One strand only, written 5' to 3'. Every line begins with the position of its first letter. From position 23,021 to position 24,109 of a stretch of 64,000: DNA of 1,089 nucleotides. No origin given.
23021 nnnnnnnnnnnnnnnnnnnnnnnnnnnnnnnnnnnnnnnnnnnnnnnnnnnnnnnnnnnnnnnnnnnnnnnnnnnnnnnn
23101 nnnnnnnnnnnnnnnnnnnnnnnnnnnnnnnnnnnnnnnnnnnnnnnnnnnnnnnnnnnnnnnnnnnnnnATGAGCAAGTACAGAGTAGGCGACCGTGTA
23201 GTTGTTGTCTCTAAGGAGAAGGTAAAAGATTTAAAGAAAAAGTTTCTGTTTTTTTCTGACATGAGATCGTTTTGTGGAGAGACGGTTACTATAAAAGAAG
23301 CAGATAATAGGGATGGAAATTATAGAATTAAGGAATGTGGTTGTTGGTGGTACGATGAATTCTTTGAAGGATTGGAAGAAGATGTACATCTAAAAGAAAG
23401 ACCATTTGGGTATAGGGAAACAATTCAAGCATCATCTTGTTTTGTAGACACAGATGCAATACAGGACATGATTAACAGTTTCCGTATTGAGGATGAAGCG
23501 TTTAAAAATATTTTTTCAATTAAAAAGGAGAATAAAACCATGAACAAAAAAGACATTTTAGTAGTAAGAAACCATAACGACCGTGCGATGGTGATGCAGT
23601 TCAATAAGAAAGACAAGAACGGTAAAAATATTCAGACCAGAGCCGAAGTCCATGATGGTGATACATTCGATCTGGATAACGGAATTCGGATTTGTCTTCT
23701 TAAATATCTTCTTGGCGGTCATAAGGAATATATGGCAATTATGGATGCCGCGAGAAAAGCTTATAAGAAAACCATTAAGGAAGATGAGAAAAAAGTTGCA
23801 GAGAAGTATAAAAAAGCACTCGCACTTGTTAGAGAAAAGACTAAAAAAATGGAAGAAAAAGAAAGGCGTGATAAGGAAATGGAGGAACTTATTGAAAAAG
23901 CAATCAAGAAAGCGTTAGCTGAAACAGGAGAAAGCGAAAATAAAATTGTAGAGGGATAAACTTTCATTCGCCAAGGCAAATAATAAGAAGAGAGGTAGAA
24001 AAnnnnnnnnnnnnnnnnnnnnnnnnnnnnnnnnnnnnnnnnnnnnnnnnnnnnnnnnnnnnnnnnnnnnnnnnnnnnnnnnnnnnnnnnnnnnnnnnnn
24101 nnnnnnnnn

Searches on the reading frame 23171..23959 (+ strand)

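Call 42: search_protein_families(library=phrogs, proteins=[window:23171-23959:+], max_evalue=0.00001)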
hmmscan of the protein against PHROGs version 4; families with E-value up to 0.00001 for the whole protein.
window:23171-23959:+ (262 aa): 1 family
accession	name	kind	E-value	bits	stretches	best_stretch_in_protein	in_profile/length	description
phrog_7488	-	unknown function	1.6e-06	29.3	1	3-70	2-70/144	-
